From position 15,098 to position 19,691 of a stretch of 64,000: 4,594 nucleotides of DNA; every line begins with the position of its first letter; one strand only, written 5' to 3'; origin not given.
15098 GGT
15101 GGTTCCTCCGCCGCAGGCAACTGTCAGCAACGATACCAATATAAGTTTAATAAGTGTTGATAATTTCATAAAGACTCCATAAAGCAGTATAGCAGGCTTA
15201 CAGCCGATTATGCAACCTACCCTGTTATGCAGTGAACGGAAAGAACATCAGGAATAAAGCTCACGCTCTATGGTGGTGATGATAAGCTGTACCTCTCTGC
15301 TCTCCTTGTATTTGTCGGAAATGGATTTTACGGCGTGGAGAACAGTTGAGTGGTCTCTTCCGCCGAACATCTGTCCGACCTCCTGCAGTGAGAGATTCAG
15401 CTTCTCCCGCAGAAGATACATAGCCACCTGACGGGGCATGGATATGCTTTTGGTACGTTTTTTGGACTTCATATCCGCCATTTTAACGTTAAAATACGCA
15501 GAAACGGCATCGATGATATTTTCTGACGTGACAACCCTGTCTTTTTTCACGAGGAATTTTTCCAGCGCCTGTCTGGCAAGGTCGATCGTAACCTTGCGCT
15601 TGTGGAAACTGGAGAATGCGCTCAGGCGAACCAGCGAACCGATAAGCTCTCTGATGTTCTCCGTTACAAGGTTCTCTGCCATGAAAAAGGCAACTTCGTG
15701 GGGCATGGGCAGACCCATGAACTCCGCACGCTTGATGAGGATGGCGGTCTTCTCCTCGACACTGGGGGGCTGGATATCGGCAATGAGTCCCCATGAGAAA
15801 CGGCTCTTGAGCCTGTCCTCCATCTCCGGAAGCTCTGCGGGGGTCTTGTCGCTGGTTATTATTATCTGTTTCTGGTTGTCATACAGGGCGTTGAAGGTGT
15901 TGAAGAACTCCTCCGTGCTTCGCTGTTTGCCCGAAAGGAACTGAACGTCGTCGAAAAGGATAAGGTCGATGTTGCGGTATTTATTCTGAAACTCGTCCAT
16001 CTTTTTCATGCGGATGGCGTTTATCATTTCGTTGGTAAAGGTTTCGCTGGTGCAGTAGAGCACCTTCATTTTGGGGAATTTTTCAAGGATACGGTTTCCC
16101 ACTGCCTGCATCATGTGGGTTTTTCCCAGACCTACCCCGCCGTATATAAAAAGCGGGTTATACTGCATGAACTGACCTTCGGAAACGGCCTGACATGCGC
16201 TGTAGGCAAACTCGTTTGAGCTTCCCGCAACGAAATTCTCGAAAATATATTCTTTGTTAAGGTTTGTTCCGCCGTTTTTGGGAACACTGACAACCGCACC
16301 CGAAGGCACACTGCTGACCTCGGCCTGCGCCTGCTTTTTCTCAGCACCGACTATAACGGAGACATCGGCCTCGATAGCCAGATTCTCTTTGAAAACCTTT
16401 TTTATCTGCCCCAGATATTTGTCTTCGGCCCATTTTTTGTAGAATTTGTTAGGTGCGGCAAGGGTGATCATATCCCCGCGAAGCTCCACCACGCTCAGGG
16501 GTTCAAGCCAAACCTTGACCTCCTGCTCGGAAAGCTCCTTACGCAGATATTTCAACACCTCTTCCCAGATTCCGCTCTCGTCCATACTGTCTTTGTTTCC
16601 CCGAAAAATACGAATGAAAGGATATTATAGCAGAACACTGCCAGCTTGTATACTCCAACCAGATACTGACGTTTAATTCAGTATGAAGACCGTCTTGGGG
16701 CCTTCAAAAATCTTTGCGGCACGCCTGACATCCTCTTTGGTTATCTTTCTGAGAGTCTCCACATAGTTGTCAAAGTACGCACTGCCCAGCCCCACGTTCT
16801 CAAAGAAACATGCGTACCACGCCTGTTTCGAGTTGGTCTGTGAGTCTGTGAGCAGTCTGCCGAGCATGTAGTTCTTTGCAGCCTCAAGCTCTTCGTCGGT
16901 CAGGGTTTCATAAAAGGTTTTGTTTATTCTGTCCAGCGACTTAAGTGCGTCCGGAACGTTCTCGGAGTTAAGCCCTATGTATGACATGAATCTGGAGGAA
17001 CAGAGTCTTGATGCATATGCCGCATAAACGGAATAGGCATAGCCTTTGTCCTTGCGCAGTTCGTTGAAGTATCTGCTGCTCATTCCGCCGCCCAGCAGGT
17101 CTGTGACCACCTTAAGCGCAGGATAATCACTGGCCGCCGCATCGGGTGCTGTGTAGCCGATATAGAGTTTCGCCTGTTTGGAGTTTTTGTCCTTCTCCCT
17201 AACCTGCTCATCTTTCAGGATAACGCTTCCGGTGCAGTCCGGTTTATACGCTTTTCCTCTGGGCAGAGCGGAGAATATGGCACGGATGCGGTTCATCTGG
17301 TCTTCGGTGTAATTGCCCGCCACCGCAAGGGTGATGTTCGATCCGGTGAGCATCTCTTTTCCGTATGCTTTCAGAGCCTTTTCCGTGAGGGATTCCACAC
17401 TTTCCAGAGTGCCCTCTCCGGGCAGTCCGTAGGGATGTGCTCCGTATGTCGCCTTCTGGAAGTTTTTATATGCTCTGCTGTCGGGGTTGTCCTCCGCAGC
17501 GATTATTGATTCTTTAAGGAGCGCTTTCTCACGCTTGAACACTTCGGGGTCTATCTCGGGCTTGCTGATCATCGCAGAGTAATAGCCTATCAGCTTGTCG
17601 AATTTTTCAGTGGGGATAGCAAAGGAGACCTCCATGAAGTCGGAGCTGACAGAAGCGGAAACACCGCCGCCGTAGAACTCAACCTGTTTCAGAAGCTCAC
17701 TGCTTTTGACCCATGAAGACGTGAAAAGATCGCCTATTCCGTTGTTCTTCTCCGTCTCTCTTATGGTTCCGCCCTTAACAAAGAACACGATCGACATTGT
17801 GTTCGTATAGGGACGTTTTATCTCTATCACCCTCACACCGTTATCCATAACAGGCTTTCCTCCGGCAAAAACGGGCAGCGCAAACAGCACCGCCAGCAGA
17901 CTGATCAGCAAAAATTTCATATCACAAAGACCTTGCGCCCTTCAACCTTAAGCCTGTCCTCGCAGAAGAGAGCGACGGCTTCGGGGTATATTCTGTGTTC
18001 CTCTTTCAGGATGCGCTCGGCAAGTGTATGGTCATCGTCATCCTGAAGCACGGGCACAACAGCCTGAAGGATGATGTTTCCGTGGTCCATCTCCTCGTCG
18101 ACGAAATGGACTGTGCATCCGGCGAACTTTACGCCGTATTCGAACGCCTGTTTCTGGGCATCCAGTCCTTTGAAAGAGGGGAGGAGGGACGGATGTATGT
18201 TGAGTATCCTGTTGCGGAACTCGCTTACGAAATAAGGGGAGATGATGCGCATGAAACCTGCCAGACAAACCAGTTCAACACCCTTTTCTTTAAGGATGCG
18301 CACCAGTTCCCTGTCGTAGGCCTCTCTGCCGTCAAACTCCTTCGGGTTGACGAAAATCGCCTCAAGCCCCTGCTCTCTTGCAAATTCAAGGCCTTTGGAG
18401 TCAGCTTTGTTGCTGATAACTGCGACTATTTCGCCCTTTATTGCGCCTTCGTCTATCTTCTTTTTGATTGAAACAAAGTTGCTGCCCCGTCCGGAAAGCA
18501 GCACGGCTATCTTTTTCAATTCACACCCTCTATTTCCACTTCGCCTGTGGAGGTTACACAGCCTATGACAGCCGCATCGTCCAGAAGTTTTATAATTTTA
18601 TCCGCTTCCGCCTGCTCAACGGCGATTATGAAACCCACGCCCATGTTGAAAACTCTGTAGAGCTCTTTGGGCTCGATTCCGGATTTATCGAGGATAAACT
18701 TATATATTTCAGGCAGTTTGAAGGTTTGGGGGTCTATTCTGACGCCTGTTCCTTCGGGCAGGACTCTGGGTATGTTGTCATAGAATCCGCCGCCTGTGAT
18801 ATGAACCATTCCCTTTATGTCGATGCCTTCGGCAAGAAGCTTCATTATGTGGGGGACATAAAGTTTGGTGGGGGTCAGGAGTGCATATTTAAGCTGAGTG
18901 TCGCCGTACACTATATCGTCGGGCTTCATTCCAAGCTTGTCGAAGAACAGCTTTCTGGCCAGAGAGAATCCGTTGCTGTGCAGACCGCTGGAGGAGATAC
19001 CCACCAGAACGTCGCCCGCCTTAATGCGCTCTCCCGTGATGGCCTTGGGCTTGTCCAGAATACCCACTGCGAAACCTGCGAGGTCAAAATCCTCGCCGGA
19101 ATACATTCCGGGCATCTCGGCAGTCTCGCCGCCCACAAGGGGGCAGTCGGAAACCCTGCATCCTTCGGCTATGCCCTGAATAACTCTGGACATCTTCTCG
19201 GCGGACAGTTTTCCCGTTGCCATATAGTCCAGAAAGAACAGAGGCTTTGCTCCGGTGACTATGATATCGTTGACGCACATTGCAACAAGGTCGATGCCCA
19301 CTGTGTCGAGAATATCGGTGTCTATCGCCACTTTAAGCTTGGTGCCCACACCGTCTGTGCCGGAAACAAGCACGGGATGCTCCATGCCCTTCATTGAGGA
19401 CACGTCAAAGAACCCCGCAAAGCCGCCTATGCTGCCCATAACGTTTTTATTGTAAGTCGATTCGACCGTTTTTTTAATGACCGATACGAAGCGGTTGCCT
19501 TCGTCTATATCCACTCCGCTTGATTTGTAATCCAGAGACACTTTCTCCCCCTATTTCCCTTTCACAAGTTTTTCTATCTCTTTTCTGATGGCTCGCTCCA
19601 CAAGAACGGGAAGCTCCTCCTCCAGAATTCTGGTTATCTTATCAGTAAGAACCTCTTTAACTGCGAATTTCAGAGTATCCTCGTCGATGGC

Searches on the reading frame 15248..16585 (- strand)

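Call 16: search_protein_families(library=pfam, proteins=[window:15248-16585:-])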
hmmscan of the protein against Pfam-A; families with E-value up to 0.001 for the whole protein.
window:15248-16585:- (445 aa): 9 families
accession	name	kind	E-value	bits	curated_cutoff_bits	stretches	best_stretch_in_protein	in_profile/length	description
PF00308.24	Bac_DnaA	-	4.9e-68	228.8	23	1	109-269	1-161/162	Bacterial DnaA ATPAse domain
PF08299.17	Bac_DnaA_C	-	5.3e-30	103.7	31.5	1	355-422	2-69/69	Bacterial dnaA protein helix-turn-helix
PF11638.13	DnaA_N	-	1e-16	60.8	24.6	1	6-66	3-64/65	DnaA N-terminal domain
PF22688.2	Hda_lid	-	3.8e-09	36.8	27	1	277-341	2-65/65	Hda, lid domain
PF01695.23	IstB_IS21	-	4.5e-08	33.3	24.1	1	145-250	95-197/238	IstB-like ATP binding protein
PF13173.12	AAA_14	-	1.6e-06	28.6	27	1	143-264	3-116/129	AAA domain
PF00004.35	AAA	-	1.4e-05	26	21.2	1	146-254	2-116/131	ATPase family associated with various cellular activities (AAA)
PF00910.28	RNA_helicase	-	0.00042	21.2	21.5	0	146-238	2-78/105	RNA helicase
PF01637.24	ATPase_2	-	0.00093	19.5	33.2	0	141-246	19-117/225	ATPase domain predominantly from Archaea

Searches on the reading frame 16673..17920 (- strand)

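Call 61: search_protein_families(library=pfam, proteins=[window:16673-17920:-], max_evalue=0.00001)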
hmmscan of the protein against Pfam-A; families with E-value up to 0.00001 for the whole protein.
window:16673-17920:- (415 aa): 2 families
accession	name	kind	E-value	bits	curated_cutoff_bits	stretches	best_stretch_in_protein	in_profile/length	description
PF05193.26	Peptidase_M16_C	-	2.8e-30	106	23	1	177-350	1-179/181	Peptidase M16 inactive domain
PF00675.25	Peptidase_M16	-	3.1e-11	43.8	22.3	1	30-167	1-144/149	Insulinase (Peptidase family M16)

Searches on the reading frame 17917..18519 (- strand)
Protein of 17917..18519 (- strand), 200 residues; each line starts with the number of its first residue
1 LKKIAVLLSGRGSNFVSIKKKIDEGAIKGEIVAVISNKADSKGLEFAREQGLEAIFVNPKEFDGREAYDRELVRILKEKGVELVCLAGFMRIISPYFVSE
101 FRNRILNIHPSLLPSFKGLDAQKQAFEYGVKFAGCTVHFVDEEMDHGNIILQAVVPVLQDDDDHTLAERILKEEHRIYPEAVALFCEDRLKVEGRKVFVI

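Call 61: search_protein_families(library=pfam, proteins=[window:17917-18519:-], max_evalue=0.00001)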
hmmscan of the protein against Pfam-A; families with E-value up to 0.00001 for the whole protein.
window:17917-18519:- (200 aa): 1 family
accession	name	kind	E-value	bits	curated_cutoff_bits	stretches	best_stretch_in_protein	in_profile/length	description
PF00551.24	Formyl_trans_N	-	2.9e-59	200.3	26.1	1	2-182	1-181/181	Formyl transferase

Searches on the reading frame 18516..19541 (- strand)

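Call 15: search_protein_families(library=pfam, proteins=[window:18516-19541:-])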
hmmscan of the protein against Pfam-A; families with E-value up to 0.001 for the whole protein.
window:18516-19541:- (341 aa): 2 families
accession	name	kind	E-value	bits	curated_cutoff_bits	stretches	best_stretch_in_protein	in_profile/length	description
PF02769.27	AIRS_C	-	2e-28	100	23.1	1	174-337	1-153/156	AIR synthase related protein, C-terminal domain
PF00586.29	AIRS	-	1.5e-23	83.7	24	1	57-161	14-111/112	AIR synthase related protein, N-terminal domain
